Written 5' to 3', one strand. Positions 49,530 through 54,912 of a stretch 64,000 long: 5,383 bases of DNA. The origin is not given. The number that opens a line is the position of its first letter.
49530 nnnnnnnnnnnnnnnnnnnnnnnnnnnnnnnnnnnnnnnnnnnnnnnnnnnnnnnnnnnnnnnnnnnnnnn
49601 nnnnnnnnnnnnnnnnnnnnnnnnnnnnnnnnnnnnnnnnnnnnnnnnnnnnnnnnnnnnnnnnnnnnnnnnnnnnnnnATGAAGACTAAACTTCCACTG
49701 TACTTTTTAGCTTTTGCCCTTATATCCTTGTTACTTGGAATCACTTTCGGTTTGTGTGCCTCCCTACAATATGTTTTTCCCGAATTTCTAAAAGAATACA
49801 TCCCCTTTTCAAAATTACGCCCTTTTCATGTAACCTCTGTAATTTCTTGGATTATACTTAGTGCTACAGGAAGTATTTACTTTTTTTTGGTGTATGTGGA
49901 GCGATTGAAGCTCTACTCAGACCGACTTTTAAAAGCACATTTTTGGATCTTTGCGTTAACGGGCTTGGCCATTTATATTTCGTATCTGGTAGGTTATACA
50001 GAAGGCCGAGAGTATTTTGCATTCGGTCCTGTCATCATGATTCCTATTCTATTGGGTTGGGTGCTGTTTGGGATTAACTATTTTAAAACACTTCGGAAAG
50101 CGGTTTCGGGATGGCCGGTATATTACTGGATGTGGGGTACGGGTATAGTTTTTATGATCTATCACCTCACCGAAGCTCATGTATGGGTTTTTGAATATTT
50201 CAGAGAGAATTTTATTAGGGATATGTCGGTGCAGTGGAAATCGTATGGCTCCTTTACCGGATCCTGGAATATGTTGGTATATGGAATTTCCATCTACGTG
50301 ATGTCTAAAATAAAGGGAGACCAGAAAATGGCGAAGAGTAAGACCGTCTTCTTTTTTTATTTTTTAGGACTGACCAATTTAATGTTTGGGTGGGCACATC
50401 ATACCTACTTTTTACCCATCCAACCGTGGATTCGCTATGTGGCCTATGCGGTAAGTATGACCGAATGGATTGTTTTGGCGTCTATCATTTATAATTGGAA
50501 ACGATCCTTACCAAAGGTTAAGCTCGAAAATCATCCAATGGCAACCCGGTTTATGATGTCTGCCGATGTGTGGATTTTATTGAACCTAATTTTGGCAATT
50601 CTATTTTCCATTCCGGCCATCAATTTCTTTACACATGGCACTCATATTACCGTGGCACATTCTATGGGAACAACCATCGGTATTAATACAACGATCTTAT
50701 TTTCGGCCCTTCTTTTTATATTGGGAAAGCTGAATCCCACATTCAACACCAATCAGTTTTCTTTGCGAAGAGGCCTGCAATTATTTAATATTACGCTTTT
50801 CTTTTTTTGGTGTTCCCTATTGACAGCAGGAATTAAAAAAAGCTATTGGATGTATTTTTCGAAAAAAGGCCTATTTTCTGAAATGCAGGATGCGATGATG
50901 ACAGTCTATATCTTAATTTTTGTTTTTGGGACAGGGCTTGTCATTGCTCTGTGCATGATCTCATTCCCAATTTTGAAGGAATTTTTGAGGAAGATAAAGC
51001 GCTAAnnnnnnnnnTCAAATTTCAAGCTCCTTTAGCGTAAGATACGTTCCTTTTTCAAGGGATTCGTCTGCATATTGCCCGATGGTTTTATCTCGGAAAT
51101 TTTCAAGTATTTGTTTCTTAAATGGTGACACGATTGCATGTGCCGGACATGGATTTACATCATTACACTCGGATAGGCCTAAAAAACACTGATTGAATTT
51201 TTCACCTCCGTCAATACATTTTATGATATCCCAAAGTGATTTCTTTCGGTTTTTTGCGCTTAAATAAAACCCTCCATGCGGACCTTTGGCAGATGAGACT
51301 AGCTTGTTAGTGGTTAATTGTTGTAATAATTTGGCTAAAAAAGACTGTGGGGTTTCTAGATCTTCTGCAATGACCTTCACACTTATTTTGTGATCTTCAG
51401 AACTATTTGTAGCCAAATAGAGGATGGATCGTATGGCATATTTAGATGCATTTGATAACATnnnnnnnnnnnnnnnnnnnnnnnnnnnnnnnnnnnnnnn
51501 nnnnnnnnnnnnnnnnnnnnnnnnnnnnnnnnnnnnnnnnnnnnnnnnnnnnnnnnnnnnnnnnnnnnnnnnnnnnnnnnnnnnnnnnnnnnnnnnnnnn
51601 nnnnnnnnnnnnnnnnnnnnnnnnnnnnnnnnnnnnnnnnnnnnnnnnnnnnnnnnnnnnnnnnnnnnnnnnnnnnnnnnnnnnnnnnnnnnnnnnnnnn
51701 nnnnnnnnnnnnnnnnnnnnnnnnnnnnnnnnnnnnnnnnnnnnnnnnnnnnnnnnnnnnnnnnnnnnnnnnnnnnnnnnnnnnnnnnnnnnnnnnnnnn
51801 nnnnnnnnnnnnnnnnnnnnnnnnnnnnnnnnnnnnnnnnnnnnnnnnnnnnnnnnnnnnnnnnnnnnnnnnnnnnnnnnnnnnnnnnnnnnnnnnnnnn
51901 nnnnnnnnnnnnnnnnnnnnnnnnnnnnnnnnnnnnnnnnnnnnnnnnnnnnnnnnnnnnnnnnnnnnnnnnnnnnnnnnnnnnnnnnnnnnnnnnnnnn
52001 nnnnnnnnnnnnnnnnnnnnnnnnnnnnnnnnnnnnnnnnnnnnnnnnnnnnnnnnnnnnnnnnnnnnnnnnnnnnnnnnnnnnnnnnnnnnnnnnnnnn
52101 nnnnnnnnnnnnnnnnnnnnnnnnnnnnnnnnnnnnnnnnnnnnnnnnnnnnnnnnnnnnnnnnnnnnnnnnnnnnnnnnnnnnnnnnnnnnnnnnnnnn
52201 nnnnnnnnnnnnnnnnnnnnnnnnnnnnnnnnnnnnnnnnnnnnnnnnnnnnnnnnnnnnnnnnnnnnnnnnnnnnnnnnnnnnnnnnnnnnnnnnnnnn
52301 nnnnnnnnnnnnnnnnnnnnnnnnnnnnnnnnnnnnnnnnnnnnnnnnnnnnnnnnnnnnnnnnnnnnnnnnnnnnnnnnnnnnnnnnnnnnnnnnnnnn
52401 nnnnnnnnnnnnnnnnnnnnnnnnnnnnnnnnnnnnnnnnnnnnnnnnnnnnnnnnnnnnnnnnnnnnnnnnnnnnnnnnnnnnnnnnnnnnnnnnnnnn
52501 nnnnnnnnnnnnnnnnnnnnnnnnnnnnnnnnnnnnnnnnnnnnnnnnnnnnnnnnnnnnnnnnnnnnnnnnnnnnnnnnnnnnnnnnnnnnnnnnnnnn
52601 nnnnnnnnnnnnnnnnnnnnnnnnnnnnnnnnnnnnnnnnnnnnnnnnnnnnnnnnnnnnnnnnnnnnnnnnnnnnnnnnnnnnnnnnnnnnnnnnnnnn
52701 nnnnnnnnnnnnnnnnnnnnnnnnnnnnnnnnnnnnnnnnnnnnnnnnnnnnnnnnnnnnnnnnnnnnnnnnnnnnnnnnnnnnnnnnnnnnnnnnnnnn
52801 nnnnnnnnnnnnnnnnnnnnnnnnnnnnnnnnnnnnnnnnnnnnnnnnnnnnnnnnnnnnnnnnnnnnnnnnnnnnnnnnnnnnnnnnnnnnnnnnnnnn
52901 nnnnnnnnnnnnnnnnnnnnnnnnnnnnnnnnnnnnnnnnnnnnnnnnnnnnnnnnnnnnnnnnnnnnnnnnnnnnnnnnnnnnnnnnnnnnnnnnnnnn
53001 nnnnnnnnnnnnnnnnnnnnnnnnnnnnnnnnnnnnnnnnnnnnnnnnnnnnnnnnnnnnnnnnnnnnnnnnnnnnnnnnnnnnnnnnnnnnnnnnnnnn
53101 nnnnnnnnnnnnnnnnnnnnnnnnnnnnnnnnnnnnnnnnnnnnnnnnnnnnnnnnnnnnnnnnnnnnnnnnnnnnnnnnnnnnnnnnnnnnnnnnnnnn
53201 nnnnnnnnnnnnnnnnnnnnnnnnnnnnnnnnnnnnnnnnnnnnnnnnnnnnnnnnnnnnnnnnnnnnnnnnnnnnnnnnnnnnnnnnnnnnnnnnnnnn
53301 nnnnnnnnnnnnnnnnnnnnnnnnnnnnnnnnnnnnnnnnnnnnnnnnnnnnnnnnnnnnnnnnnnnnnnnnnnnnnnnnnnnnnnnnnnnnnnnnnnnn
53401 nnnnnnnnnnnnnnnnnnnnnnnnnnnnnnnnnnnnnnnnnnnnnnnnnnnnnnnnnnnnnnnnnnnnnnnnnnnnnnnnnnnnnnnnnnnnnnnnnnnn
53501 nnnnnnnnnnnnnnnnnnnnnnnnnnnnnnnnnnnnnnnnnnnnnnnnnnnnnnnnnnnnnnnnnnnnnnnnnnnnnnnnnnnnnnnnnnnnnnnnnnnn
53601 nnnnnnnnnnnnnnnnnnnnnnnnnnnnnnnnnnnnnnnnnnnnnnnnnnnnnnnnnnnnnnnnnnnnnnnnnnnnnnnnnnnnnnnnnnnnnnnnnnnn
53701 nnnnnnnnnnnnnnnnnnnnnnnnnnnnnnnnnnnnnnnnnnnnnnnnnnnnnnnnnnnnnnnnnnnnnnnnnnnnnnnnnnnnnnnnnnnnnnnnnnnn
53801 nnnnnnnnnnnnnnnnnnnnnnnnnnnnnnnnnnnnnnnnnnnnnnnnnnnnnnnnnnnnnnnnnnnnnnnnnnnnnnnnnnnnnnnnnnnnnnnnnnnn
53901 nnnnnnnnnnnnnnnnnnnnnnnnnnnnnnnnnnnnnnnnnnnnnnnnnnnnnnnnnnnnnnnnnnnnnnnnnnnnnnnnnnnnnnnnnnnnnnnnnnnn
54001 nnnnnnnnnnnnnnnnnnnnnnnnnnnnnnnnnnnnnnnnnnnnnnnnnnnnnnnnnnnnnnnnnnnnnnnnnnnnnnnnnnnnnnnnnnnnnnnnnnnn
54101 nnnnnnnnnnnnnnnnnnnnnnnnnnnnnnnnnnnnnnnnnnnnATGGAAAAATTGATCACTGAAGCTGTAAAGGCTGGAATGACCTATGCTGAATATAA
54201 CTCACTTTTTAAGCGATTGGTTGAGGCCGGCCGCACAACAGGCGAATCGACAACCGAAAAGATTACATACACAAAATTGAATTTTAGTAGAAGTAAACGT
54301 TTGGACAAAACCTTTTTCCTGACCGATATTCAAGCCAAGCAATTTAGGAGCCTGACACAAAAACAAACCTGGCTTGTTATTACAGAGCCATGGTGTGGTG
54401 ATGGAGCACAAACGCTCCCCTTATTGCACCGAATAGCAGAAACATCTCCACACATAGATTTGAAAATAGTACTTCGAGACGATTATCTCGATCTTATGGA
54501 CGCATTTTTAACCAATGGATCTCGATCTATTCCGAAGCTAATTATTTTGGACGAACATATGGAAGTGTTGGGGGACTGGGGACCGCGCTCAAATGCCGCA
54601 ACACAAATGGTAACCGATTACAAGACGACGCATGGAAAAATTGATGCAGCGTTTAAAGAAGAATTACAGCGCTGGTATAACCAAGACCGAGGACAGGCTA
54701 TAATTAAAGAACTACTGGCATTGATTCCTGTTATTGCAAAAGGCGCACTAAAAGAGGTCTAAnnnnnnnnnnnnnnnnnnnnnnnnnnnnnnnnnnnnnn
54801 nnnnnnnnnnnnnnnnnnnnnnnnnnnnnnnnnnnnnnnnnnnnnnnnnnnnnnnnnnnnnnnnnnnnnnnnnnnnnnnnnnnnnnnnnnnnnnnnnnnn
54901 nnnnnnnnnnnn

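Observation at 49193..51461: Second, divergent NorC/NorB-like pair with a non-canonical metal-ligand set, next to an Rrf2 (NsrR-like) regulator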

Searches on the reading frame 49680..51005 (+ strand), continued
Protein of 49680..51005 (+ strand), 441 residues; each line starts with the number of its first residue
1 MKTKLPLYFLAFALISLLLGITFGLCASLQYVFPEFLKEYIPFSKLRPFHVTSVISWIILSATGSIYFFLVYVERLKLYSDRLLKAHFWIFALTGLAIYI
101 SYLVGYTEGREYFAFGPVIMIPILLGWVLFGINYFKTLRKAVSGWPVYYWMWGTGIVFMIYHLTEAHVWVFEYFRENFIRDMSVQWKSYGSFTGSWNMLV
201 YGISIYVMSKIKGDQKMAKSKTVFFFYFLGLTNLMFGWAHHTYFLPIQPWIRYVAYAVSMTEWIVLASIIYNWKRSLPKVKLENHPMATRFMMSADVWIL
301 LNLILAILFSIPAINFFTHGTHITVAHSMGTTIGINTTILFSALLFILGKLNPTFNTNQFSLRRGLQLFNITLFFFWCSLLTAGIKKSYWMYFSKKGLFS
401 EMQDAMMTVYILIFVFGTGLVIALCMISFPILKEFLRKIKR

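Call 96: find_encoding_contigs(protein=P0274, flank=8000, max_places=1)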
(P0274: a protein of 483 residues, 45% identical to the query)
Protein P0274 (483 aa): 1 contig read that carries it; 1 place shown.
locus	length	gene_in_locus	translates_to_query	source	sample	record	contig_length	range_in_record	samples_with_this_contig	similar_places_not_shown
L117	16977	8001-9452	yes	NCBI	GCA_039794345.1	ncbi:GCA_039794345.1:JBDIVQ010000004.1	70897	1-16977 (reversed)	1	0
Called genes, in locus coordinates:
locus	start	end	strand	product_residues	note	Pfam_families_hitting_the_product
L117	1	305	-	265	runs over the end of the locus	PF00378:ECH_1, PF16113:ECH_2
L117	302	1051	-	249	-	PF00106:adh_short, PF08659:KR, PF23441:SDR, PF13561:adh_short_C2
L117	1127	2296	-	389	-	PF00378:ECH_1, PF16113:ECH_2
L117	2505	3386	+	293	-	PF00440:TetR_N (weak), PF17932:TetR_C_24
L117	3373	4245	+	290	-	PF00941:FAD_binding_5, PF03450:CO_deh_flav_C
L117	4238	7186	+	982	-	PF00111:Fer2 (weak), PF01799:Fer2_2, PF01315:Ald_Xan_dh_C, PF02738:MoCoBD_1, PF20256:MoCoBD_2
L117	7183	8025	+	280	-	PF13442:Cytochrome_CBB3, PF00034:Cytochrom_C (faint)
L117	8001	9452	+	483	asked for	PF00115:COX1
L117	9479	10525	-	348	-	PF01212:Beta_elim_lyase, PF00202:Aminotran_3 (faint), PF01053:Cys_Met_Meta_PP (faint)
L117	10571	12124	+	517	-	PF00005:ABC_tran, PF13304:AAA_21 (faint), PF00005:ABC_tran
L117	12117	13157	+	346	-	PF02653:BPD_transp_2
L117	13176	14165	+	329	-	PF00532:Peripla_BP_1, PF13407:Peripla_BP_4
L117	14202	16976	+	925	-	?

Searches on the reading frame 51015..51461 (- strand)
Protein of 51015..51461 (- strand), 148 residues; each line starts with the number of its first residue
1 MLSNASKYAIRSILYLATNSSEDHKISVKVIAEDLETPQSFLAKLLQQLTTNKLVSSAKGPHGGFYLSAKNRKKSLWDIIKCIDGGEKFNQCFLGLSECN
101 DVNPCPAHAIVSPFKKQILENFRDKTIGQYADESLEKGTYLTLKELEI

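Call 3: search_protein_families(library=pfam, proteins=[window:51015-51461:-], max_evalue=0.01)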
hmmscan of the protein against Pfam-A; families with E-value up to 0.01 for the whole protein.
window:51015-51461:- (148 aa): 2 families
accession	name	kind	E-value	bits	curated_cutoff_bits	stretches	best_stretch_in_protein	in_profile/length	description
PF02082.26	Rrf2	-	1.5e-24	87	30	1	2-129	1-128/132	Iron-dependent Transcriptional regulator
PF03444.21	HrcA_DNA-bdg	-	0.0013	18.8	21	1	11-66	11-64/79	Winged helix-turn-helix transcription repressor, HrcA DNA-binding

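Call 4: search_protein_families(library=ncbifam, proteins=[window:51015-51461:-], max_evalue=0.01)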
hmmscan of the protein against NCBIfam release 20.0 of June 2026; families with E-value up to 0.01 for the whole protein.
window:51015-51461:- (148 aa): 7 families
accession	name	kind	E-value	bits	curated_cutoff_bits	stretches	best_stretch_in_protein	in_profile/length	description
TIGR00738.1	rrf2_super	superfamily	8.3e-25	87.2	73.3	1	1-128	2-128/132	Rrf2 family transcriptional regulator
TIGR02010.1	IscR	equivalog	7.6e-15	54.9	207.55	1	2-130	3-129/135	Fe-S cluster assembly transcriptional regulator IscR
TIGR02944.1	suf_reg_Xantho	equivalog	2.1e-12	47.6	110.65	1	4-109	6-109/130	SUF system Fe-S cluster assembly regulator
NF008886.0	PRK11920.1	equivalog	5.3e-12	45.7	193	1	2-110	3-110/153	iron-responsive transcriptional regulator RirA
NF008110.0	PRK10857.1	equivalog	2.5e-10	40.4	275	1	3-127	4-126/164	Fe-S cluster assembly transcriptional regulator IscR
NF047409.1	Cys_reg_CymR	equivalog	7.7e-10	39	195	1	3-85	4-85/139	cysteine metabolism transcriptional regulator CymR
NF008240.0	PRK11014.1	equivalog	7.5e-06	26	182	1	3-131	4-128/141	nitric oxide-sensing transcriptional repressor NsrR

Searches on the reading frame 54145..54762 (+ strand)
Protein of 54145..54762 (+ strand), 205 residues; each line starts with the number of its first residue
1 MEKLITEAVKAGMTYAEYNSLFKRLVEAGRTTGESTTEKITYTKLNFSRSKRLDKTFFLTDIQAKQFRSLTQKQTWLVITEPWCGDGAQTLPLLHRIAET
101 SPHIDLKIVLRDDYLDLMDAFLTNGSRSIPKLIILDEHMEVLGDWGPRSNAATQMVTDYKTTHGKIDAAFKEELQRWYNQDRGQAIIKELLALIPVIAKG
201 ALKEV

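Call 35: search_protein_families(library=pfam, proteins=[window:54145-54762:+], max_evalue=0.001)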
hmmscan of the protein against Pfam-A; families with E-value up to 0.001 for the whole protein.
window:54145-54762:+ (205 aa): 1 family
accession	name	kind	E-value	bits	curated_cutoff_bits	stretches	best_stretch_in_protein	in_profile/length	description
PF14595.12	Thioredoxin_9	-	2e-38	131.6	25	1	41-160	10-129/129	Thioredoxin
